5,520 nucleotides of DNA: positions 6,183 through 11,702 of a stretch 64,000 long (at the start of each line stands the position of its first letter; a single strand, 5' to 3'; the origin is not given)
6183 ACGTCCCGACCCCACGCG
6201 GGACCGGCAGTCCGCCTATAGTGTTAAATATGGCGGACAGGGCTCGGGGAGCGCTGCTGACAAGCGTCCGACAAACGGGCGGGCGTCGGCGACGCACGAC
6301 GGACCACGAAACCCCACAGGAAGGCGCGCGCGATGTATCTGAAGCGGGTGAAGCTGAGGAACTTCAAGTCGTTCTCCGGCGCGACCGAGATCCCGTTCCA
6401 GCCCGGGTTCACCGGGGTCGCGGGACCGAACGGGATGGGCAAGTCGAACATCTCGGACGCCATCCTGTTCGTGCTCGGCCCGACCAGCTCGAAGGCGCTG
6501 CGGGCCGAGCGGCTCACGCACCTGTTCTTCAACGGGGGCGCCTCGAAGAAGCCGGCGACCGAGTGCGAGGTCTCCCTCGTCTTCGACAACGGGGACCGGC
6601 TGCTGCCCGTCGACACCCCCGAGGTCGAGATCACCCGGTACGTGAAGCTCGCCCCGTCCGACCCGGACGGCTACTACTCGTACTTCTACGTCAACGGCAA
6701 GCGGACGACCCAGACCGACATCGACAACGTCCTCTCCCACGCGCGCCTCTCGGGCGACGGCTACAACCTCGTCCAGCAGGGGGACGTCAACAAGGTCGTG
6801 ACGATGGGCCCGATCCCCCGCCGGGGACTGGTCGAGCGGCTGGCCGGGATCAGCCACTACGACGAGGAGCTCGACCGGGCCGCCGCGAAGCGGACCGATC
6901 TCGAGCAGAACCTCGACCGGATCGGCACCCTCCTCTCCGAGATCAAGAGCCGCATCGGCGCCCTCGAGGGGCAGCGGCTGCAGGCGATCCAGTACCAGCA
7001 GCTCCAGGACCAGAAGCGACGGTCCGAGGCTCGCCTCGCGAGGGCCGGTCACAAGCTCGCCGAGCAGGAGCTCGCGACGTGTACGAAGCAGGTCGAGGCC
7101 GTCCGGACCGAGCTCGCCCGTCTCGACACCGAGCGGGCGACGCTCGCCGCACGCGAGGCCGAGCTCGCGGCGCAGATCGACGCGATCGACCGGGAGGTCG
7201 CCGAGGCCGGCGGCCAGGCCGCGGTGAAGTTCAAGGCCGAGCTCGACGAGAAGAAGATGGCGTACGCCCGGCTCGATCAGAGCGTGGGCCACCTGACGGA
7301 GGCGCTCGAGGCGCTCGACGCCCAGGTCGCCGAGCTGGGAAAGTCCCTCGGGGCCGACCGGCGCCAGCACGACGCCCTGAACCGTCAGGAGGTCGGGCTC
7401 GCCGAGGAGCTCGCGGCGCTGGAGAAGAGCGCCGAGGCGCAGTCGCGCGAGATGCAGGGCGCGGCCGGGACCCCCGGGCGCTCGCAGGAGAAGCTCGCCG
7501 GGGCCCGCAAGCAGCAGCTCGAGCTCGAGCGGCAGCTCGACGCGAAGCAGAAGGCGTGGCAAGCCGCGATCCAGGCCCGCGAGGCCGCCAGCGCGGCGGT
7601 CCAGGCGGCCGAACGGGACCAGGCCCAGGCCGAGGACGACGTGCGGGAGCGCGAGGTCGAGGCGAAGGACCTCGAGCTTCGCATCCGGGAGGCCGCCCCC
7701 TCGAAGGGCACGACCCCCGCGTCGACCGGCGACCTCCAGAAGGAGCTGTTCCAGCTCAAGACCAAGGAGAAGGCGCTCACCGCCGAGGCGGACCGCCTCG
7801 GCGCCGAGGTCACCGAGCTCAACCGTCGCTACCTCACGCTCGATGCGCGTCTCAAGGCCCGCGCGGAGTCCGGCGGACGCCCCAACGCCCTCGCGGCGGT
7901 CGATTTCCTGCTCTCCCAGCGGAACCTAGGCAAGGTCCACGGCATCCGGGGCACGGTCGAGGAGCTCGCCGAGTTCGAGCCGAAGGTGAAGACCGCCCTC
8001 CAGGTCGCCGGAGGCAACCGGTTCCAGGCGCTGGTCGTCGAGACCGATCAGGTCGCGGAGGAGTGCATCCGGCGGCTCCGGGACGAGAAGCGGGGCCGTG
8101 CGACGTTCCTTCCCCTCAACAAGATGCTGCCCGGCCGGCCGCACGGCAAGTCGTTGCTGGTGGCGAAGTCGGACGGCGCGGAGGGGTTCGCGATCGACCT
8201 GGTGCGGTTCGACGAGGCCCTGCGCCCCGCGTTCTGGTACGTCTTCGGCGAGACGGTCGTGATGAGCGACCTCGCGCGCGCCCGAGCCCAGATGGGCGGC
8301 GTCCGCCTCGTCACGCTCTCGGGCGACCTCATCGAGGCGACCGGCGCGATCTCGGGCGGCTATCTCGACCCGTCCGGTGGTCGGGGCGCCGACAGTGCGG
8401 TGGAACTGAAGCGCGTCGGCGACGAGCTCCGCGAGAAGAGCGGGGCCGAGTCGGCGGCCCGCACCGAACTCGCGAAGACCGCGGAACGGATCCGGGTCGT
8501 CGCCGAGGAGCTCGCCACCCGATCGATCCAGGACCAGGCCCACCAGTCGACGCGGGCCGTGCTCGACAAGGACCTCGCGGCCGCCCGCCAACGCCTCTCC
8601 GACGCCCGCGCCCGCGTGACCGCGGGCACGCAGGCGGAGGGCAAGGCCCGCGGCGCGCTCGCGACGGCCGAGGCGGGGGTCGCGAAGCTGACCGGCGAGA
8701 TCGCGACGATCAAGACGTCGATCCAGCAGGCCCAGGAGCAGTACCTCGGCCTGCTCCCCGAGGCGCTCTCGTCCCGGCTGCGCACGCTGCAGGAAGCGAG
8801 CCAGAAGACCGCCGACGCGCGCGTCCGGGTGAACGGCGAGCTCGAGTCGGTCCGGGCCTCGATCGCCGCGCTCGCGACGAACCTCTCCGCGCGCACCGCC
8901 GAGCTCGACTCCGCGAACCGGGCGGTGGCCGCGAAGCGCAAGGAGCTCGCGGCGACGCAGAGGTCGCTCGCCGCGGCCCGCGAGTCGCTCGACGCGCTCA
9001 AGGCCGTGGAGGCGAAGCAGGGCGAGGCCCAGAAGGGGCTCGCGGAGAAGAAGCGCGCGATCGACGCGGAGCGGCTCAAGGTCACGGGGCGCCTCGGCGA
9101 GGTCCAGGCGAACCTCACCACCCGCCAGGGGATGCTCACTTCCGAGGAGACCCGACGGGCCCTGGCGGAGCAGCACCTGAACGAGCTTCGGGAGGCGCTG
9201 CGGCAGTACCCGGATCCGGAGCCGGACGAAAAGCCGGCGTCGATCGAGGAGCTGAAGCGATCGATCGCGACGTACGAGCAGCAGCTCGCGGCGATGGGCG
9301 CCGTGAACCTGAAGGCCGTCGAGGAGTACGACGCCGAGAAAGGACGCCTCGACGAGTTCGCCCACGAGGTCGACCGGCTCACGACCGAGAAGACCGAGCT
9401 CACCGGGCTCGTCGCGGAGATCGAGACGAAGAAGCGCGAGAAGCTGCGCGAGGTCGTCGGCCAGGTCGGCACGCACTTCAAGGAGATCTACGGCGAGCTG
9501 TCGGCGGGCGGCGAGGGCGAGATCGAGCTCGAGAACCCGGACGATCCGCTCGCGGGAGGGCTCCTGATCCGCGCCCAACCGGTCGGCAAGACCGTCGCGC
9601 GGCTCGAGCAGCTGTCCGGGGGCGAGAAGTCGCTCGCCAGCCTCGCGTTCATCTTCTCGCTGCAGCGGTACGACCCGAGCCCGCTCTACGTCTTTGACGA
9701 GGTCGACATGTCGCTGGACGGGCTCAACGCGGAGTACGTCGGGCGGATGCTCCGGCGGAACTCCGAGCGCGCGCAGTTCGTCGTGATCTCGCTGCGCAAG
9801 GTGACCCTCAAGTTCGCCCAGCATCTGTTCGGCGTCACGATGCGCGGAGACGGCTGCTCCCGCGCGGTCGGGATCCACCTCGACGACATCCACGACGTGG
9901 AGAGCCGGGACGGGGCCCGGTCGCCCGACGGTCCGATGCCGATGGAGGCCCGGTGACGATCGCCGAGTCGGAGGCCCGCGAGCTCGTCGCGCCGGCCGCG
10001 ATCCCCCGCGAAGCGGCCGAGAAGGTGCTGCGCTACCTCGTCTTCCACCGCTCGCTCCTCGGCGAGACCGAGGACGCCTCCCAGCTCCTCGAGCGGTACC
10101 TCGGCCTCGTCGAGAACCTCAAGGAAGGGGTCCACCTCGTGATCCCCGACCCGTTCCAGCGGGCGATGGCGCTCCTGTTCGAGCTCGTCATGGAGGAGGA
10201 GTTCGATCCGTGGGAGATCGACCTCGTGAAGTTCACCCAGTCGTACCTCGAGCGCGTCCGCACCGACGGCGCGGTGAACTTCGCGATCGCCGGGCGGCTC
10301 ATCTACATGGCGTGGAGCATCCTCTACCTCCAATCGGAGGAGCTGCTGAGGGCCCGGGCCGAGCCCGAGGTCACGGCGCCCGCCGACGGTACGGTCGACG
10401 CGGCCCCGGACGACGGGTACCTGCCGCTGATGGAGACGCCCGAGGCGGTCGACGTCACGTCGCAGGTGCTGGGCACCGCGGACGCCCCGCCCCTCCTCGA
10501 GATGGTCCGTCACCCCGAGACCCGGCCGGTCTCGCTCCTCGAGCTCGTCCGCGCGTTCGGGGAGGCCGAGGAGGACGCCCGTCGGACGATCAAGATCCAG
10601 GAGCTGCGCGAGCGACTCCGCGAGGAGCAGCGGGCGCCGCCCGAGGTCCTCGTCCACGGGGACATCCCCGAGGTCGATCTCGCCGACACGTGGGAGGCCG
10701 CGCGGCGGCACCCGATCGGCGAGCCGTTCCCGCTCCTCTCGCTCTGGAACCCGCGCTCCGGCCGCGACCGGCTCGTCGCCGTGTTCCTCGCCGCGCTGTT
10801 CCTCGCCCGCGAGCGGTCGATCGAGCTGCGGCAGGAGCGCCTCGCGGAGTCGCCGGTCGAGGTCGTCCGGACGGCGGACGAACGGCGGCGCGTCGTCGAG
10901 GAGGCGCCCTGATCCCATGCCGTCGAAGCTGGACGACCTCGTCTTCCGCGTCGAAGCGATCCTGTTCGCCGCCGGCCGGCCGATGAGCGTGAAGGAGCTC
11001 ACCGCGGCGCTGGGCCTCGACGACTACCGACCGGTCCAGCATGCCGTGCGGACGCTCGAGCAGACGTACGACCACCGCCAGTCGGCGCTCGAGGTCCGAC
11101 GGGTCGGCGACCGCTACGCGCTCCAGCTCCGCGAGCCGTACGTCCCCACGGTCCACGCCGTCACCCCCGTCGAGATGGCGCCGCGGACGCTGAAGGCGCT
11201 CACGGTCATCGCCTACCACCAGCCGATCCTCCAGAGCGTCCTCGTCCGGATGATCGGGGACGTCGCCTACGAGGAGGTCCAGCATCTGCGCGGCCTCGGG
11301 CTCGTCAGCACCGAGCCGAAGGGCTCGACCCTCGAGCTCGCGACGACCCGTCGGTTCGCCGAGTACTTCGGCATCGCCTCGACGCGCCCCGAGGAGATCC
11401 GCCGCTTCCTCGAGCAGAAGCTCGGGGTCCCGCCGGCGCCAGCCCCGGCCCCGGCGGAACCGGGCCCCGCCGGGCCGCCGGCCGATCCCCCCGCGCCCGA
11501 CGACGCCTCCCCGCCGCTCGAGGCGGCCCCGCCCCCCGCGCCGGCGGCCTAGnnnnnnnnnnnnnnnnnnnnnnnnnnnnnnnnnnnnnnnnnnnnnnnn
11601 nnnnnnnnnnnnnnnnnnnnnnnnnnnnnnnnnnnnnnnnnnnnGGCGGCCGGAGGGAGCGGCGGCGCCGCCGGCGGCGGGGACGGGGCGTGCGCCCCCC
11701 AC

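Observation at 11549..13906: Sedolisin-family surface protease with a C-terminal transmembrane anchor followed by a cytoplasmic zinc ribbon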

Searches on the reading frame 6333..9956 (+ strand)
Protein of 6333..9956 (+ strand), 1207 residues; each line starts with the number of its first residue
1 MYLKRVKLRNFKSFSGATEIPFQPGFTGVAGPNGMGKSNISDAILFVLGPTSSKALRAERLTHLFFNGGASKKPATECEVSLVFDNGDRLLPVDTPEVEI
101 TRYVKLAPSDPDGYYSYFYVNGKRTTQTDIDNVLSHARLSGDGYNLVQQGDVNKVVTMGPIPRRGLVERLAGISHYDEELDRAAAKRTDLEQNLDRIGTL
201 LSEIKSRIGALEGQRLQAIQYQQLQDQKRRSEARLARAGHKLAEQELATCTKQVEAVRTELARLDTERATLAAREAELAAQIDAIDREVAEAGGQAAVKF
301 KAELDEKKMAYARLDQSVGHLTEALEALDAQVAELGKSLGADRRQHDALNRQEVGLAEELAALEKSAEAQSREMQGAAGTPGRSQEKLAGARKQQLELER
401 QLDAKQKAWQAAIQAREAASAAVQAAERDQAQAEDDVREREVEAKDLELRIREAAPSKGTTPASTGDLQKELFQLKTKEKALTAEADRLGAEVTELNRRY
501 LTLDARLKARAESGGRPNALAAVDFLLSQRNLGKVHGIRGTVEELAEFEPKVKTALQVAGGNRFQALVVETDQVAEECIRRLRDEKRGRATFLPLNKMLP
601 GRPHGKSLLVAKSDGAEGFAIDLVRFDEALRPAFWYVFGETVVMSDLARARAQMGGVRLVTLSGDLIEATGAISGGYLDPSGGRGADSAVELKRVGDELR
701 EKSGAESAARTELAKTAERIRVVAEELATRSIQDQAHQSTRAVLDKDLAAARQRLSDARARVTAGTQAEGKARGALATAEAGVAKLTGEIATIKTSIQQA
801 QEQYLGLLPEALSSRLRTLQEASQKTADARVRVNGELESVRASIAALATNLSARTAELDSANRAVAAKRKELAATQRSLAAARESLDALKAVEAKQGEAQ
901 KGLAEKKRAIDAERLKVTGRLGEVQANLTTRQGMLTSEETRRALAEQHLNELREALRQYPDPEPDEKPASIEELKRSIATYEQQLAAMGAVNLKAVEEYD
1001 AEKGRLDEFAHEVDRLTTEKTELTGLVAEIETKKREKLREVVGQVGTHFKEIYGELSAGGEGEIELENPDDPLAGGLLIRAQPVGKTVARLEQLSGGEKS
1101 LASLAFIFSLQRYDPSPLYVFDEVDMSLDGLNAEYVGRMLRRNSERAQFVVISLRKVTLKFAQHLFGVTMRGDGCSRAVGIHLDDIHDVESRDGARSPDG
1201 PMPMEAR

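Call 26: search_protein_families(library=pfam, proteins=[window:6333-9956:+], max_evalue=0.00001)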
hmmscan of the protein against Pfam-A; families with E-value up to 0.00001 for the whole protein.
window:6333-9956:+ (1207 aa): 6 families
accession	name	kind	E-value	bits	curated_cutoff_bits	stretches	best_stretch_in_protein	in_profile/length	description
PF02463.25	SMC_N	-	6.9e-62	209.2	40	1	2-1176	1-219/220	RecF/RecN/SMC N terminal domain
PF06470.18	SMC_hinge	-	5.3e-29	101.4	22.5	1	536-652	2-114/116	SMC proteins Flexible Hinge Domain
PF13175.12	AAA_15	-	8.2e-10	39.3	32.1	1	1-53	1-52/374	AAA ATPase domain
PF13476.12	AAA_23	-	9.7e-10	39.9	27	1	5-223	1-178/201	AAA domain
PF13304.12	AAA_21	-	1e-08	36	27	0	1090-1151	234-295/304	AAA domain, putative AbiEii toxin, Type IV TA system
PF13555.12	AAA_29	-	3.8e-07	30.2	27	1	3-52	1-50/61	P-loop containing region of AAA domain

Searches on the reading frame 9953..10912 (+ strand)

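Call 26: search_protein_families(library=pfam, proteins=[window:9953-10912:+], max_evalue=0.00001)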
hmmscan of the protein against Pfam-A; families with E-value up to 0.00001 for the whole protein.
window:9953-10912:+ (319 aa): 1 family
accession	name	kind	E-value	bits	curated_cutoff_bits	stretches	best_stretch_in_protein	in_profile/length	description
PF02616.19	SMC_ScpA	-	1.7e-07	31.9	24.6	0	78-140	1-64/232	Segregation and condensation protein ScpA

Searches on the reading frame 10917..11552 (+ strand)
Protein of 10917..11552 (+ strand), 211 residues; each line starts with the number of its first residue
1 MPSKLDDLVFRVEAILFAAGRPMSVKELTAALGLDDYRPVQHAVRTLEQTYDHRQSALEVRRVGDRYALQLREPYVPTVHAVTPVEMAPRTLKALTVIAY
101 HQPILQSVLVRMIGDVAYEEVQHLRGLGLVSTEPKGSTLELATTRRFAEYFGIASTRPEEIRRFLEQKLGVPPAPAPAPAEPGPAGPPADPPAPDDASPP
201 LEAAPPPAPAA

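Call 26: search_protein_families(library=pfam, proteins=[window:10917-11552:+], max_evalue=0.00001)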
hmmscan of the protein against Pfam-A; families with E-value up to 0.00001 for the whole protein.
window:10917-11552:+ (211 aa): 1 family
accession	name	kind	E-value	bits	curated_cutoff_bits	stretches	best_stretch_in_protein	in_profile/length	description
PF04079.22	SMC_ScpB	-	8.1e-29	100.7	27.4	1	11-156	2-154/160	Segregation and condensation complex subunit ScpB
